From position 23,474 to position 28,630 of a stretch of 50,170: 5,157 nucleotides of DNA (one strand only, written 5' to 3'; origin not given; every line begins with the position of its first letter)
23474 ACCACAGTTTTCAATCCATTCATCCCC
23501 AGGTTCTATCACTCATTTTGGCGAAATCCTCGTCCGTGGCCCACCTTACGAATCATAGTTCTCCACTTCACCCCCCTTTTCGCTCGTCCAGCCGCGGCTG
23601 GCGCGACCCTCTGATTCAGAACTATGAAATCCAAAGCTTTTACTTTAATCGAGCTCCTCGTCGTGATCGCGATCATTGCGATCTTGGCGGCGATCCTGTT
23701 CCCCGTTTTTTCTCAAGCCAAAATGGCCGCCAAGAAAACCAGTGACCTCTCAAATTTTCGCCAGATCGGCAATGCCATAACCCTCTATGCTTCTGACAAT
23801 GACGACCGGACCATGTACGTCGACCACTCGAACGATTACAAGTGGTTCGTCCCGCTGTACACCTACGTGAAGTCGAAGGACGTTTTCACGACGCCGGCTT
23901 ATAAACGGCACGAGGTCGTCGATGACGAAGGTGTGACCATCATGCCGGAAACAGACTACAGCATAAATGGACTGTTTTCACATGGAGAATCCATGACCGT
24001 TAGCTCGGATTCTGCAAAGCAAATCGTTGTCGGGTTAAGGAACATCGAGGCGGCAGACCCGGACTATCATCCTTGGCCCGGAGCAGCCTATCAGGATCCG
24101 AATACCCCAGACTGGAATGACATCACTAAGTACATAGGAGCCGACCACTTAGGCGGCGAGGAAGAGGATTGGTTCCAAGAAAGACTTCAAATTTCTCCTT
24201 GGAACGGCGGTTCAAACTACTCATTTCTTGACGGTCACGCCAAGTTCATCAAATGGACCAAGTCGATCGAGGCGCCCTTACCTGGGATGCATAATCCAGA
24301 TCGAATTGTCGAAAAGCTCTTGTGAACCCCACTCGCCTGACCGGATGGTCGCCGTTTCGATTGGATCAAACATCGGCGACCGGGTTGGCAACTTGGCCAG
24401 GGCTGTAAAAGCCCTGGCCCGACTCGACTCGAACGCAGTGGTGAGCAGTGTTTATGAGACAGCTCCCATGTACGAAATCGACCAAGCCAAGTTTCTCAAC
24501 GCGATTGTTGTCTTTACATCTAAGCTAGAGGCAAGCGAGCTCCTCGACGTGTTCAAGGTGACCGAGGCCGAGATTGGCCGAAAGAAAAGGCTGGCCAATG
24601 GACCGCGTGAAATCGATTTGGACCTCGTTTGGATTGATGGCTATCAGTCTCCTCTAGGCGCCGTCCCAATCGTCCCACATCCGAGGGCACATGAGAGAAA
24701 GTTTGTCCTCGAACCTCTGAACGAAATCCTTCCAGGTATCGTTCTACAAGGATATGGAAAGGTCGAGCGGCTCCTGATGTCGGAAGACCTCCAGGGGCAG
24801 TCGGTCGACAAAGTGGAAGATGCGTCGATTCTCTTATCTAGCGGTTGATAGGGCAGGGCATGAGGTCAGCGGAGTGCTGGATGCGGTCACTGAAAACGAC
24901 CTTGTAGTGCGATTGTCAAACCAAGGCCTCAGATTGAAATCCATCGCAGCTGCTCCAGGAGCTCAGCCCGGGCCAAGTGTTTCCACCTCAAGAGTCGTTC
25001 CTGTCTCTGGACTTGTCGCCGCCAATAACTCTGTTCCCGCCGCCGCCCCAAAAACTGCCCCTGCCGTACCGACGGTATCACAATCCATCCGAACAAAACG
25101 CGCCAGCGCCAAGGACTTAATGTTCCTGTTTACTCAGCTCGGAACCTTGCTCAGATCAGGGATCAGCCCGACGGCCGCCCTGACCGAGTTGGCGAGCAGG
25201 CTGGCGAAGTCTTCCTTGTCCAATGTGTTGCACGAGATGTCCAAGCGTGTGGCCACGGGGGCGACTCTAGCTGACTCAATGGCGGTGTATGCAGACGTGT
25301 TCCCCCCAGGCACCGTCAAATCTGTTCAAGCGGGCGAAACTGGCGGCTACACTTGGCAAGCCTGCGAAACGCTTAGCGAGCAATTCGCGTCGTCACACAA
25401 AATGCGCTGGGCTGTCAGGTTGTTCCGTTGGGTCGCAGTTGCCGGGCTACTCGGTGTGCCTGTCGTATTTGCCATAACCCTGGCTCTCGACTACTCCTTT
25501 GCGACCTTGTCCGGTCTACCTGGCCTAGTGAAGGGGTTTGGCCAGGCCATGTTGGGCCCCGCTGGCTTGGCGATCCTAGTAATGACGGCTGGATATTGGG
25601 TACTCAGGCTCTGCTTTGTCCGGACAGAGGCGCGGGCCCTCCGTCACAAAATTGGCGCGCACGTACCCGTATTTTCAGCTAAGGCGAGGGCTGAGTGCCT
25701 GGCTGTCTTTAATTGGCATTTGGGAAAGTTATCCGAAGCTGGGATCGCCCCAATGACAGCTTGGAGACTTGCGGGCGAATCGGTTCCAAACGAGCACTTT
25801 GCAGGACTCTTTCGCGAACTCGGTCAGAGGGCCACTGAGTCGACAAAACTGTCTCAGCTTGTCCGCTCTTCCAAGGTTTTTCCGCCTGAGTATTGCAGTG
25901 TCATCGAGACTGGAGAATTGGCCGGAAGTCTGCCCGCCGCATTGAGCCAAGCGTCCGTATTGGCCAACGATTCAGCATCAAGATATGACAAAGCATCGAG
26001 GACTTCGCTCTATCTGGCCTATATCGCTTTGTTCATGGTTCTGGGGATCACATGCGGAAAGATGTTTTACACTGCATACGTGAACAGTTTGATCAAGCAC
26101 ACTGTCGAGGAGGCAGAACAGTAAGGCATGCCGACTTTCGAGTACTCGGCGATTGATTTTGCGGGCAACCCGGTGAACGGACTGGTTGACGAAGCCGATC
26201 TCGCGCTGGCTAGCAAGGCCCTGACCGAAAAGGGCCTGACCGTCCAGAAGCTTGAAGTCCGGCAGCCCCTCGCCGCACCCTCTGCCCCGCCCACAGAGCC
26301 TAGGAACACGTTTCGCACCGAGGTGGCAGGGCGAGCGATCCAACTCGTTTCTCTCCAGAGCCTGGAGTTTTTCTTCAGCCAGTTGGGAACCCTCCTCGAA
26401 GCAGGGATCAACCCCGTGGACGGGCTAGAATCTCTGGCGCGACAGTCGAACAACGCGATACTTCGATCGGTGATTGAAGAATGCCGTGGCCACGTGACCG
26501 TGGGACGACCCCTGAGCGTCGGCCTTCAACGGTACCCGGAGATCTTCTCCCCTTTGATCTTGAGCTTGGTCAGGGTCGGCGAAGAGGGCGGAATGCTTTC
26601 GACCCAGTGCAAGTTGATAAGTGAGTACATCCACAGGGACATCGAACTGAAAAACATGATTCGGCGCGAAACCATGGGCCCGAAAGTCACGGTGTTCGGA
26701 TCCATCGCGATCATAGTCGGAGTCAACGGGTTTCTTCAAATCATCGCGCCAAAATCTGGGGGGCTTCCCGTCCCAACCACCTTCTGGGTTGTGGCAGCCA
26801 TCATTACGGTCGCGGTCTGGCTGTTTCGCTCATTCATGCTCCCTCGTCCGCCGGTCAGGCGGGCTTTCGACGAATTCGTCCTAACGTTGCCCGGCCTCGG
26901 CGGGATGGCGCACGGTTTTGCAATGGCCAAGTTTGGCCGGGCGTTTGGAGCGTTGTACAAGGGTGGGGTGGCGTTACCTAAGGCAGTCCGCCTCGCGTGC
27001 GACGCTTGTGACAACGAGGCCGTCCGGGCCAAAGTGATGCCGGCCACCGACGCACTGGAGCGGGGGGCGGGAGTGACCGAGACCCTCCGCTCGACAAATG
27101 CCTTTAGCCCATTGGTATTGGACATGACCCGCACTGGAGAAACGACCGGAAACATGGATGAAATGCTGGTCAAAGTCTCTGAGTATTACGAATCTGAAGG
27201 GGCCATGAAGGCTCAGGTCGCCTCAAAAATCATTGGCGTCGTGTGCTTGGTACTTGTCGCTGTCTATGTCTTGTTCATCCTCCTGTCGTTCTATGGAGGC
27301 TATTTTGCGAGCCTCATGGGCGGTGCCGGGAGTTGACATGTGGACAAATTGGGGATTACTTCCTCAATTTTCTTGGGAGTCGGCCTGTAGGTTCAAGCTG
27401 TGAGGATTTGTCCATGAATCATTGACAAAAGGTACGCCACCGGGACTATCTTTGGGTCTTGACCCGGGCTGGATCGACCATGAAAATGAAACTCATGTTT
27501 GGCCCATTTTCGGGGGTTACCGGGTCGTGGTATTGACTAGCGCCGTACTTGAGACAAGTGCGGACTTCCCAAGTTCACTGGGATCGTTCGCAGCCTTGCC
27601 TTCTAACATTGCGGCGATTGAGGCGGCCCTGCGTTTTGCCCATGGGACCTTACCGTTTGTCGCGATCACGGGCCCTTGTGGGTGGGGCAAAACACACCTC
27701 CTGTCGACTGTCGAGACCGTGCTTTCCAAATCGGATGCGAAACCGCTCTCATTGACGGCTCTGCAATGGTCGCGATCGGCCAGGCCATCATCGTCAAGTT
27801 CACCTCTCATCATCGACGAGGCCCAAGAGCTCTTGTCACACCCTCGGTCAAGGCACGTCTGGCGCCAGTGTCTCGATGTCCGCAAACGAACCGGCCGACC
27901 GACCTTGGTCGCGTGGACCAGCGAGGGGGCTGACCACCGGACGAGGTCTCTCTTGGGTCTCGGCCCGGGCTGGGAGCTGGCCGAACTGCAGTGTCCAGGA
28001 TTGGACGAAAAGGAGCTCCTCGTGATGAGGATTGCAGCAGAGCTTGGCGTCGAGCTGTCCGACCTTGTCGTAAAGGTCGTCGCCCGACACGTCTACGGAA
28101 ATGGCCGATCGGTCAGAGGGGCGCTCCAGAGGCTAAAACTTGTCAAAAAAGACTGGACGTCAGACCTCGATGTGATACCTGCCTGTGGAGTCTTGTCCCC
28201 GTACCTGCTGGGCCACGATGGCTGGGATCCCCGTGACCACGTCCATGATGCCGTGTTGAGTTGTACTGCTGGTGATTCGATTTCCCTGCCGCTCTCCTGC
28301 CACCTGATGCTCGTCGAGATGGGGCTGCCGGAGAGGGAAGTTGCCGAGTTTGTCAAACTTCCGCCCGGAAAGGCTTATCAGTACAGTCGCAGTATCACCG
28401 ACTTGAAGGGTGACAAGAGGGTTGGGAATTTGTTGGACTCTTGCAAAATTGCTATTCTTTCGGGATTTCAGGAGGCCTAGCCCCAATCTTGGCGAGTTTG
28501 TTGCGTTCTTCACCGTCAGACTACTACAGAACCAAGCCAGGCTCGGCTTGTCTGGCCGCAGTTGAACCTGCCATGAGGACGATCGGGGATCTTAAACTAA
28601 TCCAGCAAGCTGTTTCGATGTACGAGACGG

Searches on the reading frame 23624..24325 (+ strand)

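Call 8: search_protein_families(library=pfam, proteins=[window:23624-24325:+], max_evalue=0.01)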
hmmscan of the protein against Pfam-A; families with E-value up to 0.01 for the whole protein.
window:23624-24325:+ (233 aa): 1 family
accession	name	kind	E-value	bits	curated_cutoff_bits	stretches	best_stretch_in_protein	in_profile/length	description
PF07963.17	N_methyl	-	5.1e-08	32.6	21.2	1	2-26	3-27/27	Prokaryotic N-terminal methylation motif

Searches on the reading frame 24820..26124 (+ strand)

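Call 8: search_protein_families(library=pfam, proteins=[window:24820-26124:+], max_evalue=0.01)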
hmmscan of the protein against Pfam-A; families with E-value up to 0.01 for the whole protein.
window:24820-26124:+ (434 aa): 1 family
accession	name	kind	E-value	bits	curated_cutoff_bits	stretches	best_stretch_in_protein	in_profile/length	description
PF00482.28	T2SSF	-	2.7e-23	82.7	25.2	2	104-204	2-103/125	Type II secretion system (T2SS), protein F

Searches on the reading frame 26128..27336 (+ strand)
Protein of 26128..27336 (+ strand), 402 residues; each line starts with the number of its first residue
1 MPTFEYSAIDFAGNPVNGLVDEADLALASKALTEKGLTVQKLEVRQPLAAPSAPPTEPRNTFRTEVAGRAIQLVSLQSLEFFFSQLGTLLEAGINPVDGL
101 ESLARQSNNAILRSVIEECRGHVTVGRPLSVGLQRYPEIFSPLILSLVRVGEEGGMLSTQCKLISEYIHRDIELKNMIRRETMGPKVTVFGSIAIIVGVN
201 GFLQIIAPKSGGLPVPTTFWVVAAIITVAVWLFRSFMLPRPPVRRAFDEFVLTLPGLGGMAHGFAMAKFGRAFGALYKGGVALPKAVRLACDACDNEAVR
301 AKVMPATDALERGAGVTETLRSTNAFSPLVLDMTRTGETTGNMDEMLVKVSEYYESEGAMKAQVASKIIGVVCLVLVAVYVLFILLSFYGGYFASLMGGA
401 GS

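Call 8: search_protein_families(library=pfam, proteins=[window:26128-27336:+], max_evalue=0.01)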
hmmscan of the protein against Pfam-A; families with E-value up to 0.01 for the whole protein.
window:26128-27336:+ (402 aa): 1 family
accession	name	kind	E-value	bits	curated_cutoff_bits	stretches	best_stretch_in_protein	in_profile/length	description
PF00482.28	T2SSF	-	7.6e-44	149.1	25.2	2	82-202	1-122/125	Type II secretion system (T2SS), protein F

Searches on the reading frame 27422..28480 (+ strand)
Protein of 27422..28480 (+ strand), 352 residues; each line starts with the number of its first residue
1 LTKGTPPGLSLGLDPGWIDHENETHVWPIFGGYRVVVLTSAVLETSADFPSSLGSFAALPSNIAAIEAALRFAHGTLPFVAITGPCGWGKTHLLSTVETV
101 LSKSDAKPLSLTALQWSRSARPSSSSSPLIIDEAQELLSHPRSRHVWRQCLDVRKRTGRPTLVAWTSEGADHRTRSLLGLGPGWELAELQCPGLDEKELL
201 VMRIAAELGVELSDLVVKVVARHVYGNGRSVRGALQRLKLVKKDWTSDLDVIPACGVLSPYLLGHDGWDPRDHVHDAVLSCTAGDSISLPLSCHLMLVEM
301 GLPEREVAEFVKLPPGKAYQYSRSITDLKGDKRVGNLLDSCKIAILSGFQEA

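Call 8: search_protein_families(library=pfam, proteins=[window:27422-28480:+], max_evalue=0.01)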
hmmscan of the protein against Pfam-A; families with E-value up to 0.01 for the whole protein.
window:27422-28480:+ (352 aa): 2 families
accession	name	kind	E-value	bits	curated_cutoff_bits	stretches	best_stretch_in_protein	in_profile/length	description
PF13401.12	AAA_22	-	0.00037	21.2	27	0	117-167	78-124/130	AAA domain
PF13191.12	AAA_16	-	0.00054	20.9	32.6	1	63-105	9-52/167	AAA ATPase domain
